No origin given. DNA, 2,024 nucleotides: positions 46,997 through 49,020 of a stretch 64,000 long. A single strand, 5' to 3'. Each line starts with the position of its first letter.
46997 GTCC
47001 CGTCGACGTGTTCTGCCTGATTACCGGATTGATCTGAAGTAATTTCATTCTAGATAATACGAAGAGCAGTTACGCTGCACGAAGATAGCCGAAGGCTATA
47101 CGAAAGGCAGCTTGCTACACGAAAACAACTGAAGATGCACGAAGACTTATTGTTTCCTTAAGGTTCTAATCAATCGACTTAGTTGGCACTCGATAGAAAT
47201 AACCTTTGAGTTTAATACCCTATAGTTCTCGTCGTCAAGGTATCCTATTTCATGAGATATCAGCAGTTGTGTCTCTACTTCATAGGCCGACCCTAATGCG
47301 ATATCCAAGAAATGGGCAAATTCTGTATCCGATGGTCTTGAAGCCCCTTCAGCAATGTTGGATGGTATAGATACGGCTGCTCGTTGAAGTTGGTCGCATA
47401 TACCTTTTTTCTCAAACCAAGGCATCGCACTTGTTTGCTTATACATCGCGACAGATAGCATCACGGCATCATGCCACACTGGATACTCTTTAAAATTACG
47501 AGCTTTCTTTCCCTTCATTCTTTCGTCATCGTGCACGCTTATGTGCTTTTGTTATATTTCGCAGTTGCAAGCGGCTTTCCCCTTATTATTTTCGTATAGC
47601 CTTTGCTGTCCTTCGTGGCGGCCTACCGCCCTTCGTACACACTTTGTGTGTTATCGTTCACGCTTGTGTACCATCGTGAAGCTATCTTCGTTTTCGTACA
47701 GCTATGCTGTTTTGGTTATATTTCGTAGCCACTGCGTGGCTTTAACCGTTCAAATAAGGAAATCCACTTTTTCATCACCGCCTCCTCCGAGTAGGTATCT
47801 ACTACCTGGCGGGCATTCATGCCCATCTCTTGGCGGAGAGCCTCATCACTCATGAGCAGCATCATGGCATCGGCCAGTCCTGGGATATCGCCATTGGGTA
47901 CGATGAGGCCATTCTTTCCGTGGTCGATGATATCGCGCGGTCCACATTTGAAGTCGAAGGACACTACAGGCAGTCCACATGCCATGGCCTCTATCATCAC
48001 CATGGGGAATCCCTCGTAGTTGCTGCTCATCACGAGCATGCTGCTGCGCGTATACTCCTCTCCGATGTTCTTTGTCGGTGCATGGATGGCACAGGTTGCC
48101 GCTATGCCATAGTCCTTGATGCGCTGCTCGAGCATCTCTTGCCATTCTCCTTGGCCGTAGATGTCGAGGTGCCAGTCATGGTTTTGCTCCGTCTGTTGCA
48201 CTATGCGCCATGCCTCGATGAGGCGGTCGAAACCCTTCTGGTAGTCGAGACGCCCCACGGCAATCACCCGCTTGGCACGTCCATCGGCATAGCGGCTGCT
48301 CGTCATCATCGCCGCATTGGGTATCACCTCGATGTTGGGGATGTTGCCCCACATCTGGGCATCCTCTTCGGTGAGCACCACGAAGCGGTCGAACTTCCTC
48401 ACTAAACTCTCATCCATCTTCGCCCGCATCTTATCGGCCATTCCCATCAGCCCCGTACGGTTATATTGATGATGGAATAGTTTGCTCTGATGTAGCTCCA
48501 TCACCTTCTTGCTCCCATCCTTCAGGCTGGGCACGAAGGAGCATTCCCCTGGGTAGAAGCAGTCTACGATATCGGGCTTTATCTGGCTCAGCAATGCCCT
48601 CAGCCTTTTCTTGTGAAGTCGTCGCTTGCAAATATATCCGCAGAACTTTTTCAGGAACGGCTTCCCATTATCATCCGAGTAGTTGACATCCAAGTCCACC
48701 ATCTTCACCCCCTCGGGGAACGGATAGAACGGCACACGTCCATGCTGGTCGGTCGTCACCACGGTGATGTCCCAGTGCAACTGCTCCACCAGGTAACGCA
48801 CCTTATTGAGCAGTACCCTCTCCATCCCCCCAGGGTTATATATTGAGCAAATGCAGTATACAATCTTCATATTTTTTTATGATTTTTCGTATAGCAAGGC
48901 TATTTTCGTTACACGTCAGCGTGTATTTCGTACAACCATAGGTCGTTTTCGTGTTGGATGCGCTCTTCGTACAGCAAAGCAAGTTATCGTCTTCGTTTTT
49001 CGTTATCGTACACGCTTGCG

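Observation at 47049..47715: Avd-like four-helix-bundle gene bracketed by inverted arrays of 'constant TTCGT(A) + variable hairpin' units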

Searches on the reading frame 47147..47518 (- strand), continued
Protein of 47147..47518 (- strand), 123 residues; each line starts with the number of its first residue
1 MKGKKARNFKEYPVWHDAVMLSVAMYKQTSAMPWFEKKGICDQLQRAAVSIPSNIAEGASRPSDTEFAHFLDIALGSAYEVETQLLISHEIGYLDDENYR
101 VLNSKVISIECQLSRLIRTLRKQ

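Call 64: find_related_loci(query=window:47147-47518:-, collection=viral_contigs, flank=3000)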
Query window:47147-47518:- (123 aa) in viral_contigs; peptide patterns used: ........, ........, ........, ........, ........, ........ (x = any residue, [..] = any of these).
28 stretches matched a pattern, but none encodes a relative of the query by tblastn (E <= 1e-3).

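Call 72: search_protein_families(library=ncbifam, proteins=[window:47147-47518:-])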
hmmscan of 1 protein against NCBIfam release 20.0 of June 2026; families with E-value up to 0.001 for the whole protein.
window:47147-47518:- (123 aa): 3 families
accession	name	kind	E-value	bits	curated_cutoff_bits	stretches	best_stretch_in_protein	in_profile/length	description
TIGR02436.1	TIGR02436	subfamily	4.4e-32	110.5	24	1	14-120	1-108/109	four helix bundle protein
NF008911.0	PRK12275.1-2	subfamily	3.9e-31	108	137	1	8-122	3-117/118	hypothetical protein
NF008912.0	PRK12275.1-6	subfamily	2.8e-27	95.1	124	1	8-122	2-113/117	hypothetical protein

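Call 77: search_protein_families(library=padloc, proteins=[window:47147-47518:-], max_evalue=0.01)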
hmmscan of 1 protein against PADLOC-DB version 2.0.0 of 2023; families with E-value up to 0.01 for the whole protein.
window:47147-47518:- (123 aa): 0 families

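Call 80: find_encoding_contigs(protein=P0064, flank=2500, max_places=10)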
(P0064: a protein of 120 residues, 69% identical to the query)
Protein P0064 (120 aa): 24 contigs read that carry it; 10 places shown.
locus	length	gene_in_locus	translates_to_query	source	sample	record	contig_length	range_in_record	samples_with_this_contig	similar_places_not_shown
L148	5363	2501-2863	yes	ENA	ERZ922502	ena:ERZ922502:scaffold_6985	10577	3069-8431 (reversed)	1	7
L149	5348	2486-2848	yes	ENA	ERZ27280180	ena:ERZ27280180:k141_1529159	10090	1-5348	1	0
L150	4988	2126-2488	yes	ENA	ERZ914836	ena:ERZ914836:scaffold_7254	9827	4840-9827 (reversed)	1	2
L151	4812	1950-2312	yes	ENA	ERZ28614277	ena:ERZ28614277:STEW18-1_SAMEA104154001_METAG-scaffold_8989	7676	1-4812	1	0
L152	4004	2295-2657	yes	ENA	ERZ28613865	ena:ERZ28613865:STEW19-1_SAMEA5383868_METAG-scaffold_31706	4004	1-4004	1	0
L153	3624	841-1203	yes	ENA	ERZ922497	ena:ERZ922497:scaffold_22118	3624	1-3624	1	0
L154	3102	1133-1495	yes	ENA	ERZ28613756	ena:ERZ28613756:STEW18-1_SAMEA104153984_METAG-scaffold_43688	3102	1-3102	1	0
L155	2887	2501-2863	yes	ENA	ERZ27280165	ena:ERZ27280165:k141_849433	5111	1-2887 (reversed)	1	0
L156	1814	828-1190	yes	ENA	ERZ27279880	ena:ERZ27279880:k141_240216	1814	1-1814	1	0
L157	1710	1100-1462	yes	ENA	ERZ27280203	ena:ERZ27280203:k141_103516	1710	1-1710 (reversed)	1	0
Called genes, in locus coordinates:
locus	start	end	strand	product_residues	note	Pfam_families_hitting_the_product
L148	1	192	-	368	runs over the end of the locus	PF02357:NusG (weak)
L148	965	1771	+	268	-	PF02563:Poly_export, PF10531:SLBB (weak), PF22461:SLBB_2 (weak)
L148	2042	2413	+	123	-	PF13366:PDDEXK_3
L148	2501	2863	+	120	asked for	PF05635:23S_rRNA_IVP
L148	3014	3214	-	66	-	-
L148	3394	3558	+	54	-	-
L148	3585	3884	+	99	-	-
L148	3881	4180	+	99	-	-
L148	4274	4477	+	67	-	-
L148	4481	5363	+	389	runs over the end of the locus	PF01370:Epimerase, PF04321:RmlD_sub_bind, PF16363:GDP_Man_Dehyd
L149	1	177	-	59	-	?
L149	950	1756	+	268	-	PF02563:Poly_export, PF10531:SLBB (weak), PF22461:SLBB_2 (weak)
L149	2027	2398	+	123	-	PF13366:PDDEXK_3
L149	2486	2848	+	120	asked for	PF05635:23S_rRNA_IVP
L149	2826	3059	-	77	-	-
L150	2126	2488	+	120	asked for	PF05635:23S_rRNA_IVP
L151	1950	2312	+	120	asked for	PF05635:23S_rRNA_IVP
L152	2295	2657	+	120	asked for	PF05635:23S_rRNA_IVP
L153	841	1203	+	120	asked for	PF05635:23S_rRNA_IVP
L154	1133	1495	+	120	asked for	PF05635:23S_rRNA_IVP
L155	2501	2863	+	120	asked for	PF05635:23S_rRNA_IVP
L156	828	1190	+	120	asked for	PF05635:23S_rRNA_IVP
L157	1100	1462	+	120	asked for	PF05635:23S_rRNA_IVP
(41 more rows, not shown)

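Call 81: find_encoding_contigs(protein=P0044, flank=2500, max_places=10)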
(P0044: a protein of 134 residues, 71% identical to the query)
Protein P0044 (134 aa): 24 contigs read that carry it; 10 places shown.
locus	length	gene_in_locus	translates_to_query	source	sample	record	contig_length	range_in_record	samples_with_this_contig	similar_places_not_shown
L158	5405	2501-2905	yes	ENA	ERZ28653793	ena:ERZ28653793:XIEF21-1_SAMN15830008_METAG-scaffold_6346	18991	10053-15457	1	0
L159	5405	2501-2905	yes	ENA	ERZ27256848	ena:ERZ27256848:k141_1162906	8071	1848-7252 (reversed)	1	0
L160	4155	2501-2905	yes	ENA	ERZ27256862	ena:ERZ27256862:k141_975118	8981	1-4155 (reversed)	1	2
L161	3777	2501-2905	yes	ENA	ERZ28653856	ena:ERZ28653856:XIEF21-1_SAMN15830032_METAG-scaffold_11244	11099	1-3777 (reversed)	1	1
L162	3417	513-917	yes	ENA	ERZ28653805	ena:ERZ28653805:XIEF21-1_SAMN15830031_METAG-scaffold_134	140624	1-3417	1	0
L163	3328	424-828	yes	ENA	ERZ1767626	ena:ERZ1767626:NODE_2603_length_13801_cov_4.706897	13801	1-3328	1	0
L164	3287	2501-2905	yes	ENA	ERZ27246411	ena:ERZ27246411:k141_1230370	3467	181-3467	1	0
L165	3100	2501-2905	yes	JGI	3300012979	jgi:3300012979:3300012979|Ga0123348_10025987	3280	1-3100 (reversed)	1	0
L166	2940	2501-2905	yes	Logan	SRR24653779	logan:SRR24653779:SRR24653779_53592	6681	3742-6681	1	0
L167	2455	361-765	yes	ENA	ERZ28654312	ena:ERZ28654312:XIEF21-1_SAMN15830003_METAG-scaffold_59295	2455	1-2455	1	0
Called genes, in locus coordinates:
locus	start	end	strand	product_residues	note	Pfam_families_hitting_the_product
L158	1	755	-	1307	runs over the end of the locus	PF16656:Pur_ac_phosph_N (faint)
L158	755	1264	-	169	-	PF18962:Por_Secre_tail (weak)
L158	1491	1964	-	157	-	PF08291:Peptidase_M15_3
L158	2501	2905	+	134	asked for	PF05635:23S_rRNA_IVP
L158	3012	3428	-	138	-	PF18291:HU-HIG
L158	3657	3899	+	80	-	PF14053:DUF4248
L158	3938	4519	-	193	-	-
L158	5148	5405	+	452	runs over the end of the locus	PF00041:fn3 (faint)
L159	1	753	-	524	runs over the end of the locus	?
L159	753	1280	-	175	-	PF18962:Por_Secre_tail (weak)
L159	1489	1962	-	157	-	PF08291:Peptidase_M15_3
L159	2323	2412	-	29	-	PF20096:DUF6486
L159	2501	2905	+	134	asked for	PF05635:23S_rRNA_IVP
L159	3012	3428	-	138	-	PF18291:HU-HIG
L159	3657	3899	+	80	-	PF14053:DUF4248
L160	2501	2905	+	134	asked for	PF05635:23S_rRNA_IVP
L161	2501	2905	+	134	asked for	PF05635:23S_rRNA_IVP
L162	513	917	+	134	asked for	PF05635:23S_rRNA_IVP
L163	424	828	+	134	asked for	PF05635:23S_rRNA_IVP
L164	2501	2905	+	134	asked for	PF05635:23S_rRNA_IVP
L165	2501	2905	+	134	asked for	PF05635:23S_rRNA_IVP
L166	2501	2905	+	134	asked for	PF05635:23S_rRNA_IVP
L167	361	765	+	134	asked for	PF05635:23S_rRNA_IVP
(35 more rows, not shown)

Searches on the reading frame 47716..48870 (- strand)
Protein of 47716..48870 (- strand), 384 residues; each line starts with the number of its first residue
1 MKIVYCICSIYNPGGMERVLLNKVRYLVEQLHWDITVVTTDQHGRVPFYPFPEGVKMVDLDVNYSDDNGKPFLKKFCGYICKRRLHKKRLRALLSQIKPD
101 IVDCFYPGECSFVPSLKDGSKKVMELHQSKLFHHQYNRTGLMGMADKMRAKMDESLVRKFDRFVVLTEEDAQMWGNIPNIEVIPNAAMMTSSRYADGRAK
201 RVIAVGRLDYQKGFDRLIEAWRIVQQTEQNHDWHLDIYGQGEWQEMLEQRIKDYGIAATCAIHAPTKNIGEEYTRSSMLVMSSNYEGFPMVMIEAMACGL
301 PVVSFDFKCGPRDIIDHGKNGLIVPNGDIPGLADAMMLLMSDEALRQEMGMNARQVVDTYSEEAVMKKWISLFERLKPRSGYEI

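Call 9: search_protein_families(library=pfam, proteins=[window:47716-48870:-])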
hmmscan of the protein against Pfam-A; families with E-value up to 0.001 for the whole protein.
window:47716-48870:- (384 aa): 6 families
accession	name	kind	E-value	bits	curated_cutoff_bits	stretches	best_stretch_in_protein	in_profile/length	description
PF00534.26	Glycos_transf_1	-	3.4e-42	144.3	26.4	1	198-355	14-171/172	Glycosyl transferases group 1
PF13692.12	Glyco_trans_1_4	-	2.3e-35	122.4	27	1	200-342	2-142/142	Glycosyl transferases group 1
PF20706.3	GT4-conflict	-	2.7e-11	43.5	26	1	179-303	174-309/385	Family 4 Glycosyltransferase in conflict systems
PF13439.12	Glyco_transf_4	-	4.7e-09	36.9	28.5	1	13-186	1-165/170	Glycosyltransferase Family 4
PF13579.12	Glyco_trans_4_4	-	3.7e-06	27.8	29.7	1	14-185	1-157/158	Glycosyl transferase 4-like domain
PF13524.12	Glyco_trans_1_2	-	8.2e-05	23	25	1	222-359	4-132/144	Glycosyl transferase-like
